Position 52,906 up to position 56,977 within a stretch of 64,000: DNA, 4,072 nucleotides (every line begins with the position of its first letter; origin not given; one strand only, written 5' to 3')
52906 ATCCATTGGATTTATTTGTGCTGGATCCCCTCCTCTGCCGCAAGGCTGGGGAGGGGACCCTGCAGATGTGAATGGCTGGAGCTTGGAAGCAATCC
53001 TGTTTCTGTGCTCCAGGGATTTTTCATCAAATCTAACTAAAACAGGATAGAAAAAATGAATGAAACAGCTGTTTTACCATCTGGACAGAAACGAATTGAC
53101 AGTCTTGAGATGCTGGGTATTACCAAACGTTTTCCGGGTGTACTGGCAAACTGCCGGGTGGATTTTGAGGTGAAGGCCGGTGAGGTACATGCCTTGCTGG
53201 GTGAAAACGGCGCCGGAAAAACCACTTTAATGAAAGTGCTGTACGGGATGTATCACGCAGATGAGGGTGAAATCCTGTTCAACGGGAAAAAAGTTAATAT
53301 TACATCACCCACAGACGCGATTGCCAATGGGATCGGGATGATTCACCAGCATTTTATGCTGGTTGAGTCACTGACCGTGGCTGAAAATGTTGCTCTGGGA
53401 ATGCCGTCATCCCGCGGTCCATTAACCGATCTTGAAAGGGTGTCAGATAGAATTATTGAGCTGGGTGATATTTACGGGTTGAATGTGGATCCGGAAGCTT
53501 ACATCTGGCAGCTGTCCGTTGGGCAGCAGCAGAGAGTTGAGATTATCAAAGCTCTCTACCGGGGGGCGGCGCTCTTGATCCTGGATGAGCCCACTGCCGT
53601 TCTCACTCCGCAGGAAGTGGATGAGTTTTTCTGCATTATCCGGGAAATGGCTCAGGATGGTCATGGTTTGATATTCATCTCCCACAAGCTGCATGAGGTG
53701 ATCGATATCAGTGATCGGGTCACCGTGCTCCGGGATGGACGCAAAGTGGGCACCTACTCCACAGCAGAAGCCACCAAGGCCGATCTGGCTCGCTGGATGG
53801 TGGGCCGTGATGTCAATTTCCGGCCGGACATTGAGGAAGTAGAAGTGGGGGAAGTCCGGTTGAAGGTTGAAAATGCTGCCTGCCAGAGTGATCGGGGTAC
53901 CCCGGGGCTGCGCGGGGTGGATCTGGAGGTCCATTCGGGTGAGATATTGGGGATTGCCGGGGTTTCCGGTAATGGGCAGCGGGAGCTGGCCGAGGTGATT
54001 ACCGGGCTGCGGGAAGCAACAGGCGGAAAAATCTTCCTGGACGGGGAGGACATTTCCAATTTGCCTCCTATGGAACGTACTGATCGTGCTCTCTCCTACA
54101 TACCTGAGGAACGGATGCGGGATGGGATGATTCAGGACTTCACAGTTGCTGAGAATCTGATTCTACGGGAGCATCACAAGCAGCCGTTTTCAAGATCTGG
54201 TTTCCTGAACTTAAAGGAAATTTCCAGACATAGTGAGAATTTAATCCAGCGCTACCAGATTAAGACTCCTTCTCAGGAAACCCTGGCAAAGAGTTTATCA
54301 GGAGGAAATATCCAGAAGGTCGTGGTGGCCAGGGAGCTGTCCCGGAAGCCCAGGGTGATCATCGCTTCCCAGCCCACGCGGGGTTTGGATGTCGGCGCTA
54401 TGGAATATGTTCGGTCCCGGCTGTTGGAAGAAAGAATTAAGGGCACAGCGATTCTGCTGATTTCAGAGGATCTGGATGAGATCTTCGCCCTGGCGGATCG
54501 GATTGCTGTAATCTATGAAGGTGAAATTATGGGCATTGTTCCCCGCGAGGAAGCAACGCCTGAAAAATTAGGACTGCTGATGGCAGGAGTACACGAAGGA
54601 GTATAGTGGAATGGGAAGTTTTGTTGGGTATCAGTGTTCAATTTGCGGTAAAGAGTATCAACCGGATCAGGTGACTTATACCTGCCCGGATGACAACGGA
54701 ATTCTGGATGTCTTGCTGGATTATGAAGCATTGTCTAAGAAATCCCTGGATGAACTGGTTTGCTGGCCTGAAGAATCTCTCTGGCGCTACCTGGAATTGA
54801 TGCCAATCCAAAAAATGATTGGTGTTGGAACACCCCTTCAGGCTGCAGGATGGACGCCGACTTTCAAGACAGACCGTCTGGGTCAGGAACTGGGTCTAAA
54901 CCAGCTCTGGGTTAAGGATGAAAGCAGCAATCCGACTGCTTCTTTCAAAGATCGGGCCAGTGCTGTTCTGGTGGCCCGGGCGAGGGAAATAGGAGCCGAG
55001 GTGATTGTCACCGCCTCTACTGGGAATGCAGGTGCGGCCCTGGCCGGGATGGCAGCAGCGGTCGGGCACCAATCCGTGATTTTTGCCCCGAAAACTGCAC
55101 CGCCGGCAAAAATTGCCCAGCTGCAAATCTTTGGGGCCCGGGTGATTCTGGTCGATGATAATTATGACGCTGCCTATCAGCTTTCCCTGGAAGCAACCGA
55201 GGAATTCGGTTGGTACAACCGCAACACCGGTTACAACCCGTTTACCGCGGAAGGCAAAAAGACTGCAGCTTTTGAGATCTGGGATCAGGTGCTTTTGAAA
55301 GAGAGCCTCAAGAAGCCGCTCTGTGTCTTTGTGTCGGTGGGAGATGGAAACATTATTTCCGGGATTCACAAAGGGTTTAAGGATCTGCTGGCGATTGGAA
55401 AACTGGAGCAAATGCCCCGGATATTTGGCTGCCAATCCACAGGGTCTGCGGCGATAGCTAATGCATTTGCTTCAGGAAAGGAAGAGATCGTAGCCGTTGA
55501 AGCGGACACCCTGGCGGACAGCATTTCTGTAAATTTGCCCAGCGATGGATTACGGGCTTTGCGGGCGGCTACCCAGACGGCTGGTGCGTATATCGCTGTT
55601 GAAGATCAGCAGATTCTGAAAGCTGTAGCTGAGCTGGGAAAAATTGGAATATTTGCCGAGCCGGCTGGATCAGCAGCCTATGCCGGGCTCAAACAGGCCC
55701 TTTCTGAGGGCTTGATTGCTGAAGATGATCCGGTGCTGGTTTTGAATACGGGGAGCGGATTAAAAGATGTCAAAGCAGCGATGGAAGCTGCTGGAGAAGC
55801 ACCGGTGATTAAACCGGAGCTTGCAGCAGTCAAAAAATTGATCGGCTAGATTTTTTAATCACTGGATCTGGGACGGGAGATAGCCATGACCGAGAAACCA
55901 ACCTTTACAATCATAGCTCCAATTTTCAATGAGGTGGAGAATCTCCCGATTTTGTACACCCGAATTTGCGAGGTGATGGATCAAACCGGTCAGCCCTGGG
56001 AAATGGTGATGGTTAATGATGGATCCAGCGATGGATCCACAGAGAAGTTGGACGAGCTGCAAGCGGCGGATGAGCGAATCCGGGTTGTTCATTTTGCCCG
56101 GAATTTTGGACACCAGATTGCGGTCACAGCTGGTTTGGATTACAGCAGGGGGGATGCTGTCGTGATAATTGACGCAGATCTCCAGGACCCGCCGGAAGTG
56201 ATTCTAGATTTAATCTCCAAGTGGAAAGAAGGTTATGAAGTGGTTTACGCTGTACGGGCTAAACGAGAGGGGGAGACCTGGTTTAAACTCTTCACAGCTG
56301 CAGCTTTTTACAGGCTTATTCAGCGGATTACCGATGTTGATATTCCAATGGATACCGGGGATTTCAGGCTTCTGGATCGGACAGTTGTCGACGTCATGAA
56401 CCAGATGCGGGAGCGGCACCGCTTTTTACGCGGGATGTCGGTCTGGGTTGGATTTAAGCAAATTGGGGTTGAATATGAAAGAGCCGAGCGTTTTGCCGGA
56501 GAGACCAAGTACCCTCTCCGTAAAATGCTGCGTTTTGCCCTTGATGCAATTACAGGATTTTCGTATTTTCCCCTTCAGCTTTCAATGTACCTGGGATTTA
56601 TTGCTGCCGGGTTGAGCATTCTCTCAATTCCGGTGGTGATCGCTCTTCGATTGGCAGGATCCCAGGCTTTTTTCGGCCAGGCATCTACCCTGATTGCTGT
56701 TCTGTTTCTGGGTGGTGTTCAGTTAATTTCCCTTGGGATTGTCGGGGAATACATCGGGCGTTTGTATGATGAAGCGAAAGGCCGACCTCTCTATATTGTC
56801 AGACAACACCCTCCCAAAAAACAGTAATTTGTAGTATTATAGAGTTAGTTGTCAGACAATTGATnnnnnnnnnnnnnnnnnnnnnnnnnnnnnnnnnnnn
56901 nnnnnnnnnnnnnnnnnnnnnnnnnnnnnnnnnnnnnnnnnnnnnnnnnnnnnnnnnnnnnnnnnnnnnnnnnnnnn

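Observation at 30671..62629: A ~32-kb purine uptake, deamination, oxidation and ring-cleavage supercluster that does not follow the textbook uricase/allantoinase route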

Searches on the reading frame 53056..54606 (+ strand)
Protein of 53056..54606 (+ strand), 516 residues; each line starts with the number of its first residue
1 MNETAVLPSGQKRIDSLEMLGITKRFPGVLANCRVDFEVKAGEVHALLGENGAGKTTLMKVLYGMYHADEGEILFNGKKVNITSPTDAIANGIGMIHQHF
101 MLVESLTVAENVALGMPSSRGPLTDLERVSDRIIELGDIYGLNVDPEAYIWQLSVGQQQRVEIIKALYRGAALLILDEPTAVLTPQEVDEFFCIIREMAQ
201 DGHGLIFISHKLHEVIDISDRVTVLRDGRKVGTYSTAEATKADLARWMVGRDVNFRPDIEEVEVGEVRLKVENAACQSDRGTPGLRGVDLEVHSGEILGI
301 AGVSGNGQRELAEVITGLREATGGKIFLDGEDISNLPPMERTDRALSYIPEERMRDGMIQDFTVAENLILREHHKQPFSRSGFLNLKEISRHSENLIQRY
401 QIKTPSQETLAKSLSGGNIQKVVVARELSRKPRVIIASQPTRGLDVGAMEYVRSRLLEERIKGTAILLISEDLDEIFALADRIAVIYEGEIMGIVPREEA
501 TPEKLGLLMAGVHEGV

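Call 4: search_protein_families(library=ncbifam, proteins=[window:53056-54606:+], max_evalue=0.00001)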
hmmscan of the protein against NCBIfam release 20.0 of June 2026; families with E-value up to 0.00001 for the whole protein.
window:53056-54606:+ (516 aa): 187 families (the best 25 are shown)
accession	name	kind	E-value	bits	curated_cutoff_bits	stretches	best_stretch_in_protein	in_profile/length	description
NF047930.1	ABC_ATP_B6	equivalog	7.1e-158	526.4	670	1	18-511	4-510/510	putative B6 ABC transporter ATP-binding protein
NF008442.0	PRK11288.1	equivalog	6.2e-124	414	689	1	14-505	5-491/504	L-arabinose ABC transporter ATP-binding protein AraG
NF010069.0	PRK13549.1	equivalog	1.3e-120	403.3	699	1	17-505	6-497/513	xylose ABC transporter ATP-binding protein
NF008030.0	PRK10762.1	equivalog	2.7e-116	389.3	745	1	17-505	5-487/501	ribose ABC transporter ATP-binding protein RbsA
NF008215.0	PRK10982.1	equivalog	1.2e-115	387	828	1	16-504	13-497/506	galactose/methyl galactoside ABC transporter ATP-binding protein MglA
NF041861.1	YtfR_transport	equivalog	2.3e-115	385.8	850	1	17-503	2-484/492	galactofuranose ABC transporter, ATP-binding protein YtfR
NF040905.2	GguA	equivalog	9.3e-113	377.2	810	1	17-505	2-496/500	multiple monosaccharide ABC transporter ATP-binding protein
NF011967.0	PRK15439.1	equivalog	2.2e-107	359.6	586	1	17-502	12-492/510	autoinducer 2 ABC transporter ATP-binding protein LsrA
NF007253.0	PRK09700.1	equivalog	1.6e-106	356.9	772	1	17-504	6-501/510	D-allose ABC transporter ATP-binding protein AlsA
TIGR02633.1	xylG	equivalog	4.5e-104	348.7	723.65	1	17-503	2-493/500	D-xylose ABC transporter ATP-binding protein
TIGR03410.1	urea_trans_UrtE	equivalog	1.7e-60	204.4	285.8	2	34-246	18-226/230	urea ABC transporter ATP-binding subunit UrtE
TIGR01188.1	drrA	subfamily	2e-58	198.1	312.45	2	24-248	1-214/302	daunorubicin resistance ABC transporter, ATP-binding protein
TIGR00968.1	3a0106s01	subfamily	2.1e-58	197.6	342.75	2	21-238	5-217/237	sulfate ABC transporter ATP-binding protein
TIGR04406.1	LPS_export_lptB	equivalog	1e-57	195.2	240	2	18-238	3-221/239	LPS export ABC transporter ATP-binding protein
TIGR03265.1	PhnT2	equivalog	7.3e-57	193.2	457.7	2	17-234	5-219/353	putative 2-aminoethylphosphonate ABC transporter ATP-binding protein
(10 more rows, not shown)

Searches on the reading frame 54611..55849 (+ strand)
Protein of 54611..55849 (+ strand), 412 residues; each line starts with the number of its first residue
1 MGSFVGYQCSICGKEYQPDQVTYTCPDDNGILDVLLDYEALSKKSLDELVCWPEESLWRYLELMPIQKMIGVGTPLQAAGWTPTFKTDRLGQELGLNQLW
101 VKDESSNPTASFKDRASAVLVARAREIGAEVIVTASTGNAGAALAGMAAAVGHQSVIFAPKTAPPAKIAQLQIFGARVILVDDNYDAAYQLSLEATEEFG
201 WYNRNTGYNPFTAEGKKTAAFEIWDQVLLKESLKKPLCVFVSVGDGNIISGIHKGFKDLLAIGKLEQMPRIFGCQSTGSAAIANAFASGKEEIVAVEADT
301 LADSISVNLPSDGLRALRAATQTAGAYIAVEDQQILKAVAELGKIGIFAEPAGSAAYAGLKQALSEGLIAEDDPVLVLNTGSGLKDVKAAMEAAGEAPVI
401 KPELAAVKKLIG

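Call 4: search_protein_families(library=ncbifam, proteins=[window:54611-55849:+], max_evalue=0.00001)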
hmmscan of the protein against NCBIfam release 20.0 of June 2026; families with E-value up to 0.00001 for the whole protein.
window:54611-55849:+ (412 aa): 39 families (the best 25 are shown)
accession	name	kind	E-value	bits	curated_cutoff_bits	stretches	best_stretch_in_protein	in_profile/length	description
NF006050.0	PRK08197.1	equivalog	1.6e-78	264.2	303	1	7-389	9-387/406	threonine synthase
NF004170.0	PRK05638.1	equivalog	2.2e-60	204.5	421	1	8-387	3-359/442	threonine synthase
TIGR00260.1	thrC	equivalog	4.4e-50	170.8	167.1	1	58-386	2-338/340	threonine synthase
NF004996.0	PRK06381.1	equivalog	1.3e-47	162.4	266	1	79-378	13-314/319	threonine synthase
NF006205.0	PRK08329.1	equivalog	6.2e-47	160.3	358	1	8-385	3-345/347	threonine synthase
NF005035.0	PRK06450.1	equivalog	4.9e-44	150.5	301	1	8-385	5-336/338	threonine synthase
NF006094.0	PRK08246.1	subfamily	8.5e-31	107.5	331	1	82-362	24-284/310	serine/threonine dehydratase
NF006390.0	PRK08639.1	equivalog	9.3e-29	100.6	421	1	82-381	26-312/418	threonine ammonia-lyase IlvA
TIGR01127.1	ilvA_1Cterm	equivalog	3.1e-27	95.5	378.75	1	87-361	6-266/380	threonine ammonia-lyase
TIGR01124.1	ilvA_2Cterm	equivalog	3.3e-27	95.2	411.3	1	77-381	13-303/499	threonine ammonia-lyase, biosynthetic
NF006674.0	PRK09224.1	subfamily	5.3e-26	91.4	577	1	79-375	23-306/508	threonine ammonia-lyase IlvA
TIGR03844.1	cysteate_syn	equivalog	5.2e-24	84.8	324.9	1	8-394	4-390/398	cysteate synthase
NF009130.0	PRK12483.1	subfamily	8.9e-24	83.9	801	1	83-369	39-312/521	threonine ammonia-lyase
NF005292.0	PRK06815.1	equivalog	4.8e-23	81.7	371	1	82-359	22-286/320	threonine/serine dehydratase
TIGR02079.1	THD1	equivalog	7.9e-23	80.9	440.55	1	82-378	17-301/410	threonine ammonia-lyase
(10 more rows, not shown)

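Call 7: search_protein_families(library=pfam, proteins=[window:54611-55849:+], max_evalue=0.001)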
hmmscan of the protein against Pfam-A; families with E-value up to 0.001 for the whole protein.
window:54611-55849:+ (412 aa): 1 family
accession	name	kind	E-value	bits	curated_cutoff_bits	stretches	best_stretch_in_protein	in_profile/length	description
PF00291.31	PALP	-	9.7e-76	255.3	35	1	77-381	3-295/295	Pyridoxal-phosphate dependent enzyme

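Call 54: search_solved_structures(query=window:54611-55849:+, show_alignments=1, max_evalue=1e-15)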
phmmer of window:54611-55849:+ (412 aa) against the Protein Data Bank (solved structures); distinct sequences matched with E-value up to 1e-15: 8.
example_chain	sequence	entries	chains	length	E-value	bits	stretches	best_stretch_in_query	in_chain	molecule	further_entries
2zsj_A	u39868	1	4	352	6.2e-47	163.8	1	60-412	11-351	Threonine synthase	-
6cgq_A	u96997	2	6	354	2.2e-43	152.2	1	58-402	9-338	Threonine synthase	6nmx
1uim_A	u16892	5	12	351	3e-43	151.7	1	58-408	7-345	Threonine Synthase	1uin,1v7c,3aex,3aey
2d1f_A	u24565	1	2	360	9.3e-42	146.8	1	78-410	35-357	Threonine synthase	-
1e5x_A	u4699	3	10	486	5.3e-31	111.4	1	78-392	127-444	THREONINE SYNTHASE | THREONINE SYNTHASE 1, CHLOROPLASTIC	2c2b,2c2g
8y1j_A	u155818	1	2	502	1.1e-18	70.8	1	79-384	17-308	L-threonine dehydratase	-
8zkv_A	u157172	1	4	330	1.2e-16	64.2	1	76-369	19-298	L-threonine dehydratase biosynthetic IlvA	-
43cq_A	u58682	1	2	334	1.2e-16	64.1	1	76-369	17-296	L-threonine dehydratase biosynthetic IlvA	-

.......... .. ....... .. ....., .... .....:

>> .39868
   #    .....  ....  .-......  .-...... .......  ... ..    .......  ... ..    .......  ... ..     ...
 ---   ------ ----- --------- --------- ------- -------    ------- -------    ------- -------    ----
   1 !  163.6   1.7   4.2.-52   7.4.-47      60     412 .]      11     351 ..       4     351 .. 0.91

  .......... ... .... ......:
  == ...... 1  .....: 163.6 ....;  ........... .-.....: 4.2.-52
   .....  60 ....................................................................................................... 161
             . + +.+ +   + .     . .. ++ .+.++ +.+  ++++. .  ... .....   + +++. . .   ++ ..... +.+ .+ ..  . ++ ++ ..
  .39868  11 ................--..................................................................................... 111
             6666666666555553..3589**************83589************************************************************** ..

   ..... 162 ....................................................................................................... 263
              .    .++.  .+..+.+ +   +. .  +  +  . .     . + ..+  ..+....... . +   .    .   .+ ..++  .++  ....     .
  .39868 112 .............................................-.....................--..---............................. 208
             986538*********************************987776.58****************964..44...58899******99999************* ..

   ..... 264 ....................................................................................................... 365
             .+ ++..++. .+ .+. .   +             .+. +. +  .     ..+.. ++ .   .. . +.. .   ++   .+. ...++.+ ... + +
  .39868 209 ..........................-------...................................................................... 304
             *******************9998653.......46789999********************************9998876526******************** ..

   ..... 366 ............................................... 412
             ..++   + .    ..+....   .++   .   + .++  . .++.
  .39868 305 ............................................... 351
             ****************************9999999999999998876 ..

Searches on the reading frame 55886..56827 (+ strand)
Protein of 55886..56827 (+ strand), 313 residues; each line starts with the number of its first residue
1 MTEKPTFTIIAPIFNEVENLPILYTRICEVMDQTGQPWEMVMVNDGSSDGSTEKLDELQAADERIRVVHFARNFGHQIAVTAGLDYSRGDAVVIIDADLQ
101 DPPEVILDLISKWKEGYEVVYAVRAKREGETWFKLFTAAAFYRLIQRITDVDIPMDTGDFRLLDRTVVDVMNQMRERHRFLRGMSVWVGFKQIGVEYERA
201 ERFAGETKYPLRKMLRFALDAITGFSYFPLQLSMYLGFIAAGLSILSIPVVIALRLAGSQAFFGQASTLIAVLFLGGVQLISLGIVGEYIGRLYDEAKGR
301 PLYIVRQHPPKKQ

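Call 4: search_protein_families(library=ncbifam, proteins=[window:55886-56827:+], max_evalue=0.00001)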
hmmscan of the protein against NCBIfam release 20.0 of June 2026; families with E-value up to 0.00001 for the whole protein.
window:55886-56827:+ (313 aa): 10 families
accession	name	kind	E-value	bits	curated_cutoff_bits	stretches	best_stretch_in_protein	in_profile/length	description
NF047588.1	GlcsyltransPgfSStrep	equivalog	1.4e-78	264.3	500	1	7-307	3-304/308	glycosyltransferase PgfS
NF007986.1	PRK10714.1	equivalog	5.5e-55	186.6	529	1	8-307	9-310/316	undecaprenyl-phosphate 4-deoxy-4-formamido-L-arabinose transferase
TIGR03937.1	PgaC_IcaA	equivalog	9.5e-16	57.7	422.3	1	2-98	42-135/407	poly-beta-1,6-N-acetyl-D-glucosamine synthase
NF047683.1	TeichurnBiosyTuaG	equivalog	1.5e-15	57.5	400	1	2-100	3-98/252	teichuronic acid biosynthesis protein TuaG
NF007482.0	PRK10073.1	equivalog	1.4e-11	44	423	1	2-105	3-102/334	glycosyltransferase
NF041875.1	EPS_EpsD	equivalog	4.8e-10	39.3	370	1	9-120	3-111/325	exopolysaccharide biosynthesis glycosyltransferase EpsD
NF050050.1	ProtGlycPglI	equivalog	1.1e-08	34.9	500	1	5-122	2-117/306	GalNAc(5)-diNAcBac-PP-undecaprenol beta-1,3-glucosyltransferase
TIGR04242.1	nodulat_NodC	equivalog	1e-07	31.3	550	1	4-132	47-177/395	chitooligosaccharide synthase NodC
TIGR04283.1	glyco_like_mftF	equivalog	1.1e-07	31.7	182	1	8-138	2-123/221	TIGR04283 family arsenosugar biosynthesis glycosyltransferase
NF041394.1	GtaseAglG_Halo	equivalog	2.9e-06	26.8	440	1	29-119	24-113/304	glucosyl-dolichyl phosphate glucuronosyltransferase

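Call 7: search_protein_families(library=pfam, proteins=[window:55886-56827:+], max_evalue=0.001)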
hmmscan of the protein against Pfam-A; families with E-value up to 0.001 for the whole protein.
window:55886-56827:+ (313 aa): 1 family
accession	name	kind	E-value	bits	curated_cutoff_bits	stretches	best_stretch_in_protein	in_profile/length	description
PF00535.33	Glycos_transf_2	-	5.6e-33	114.7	23.3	1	8-168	1-164/168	Glycosyl transferase family 2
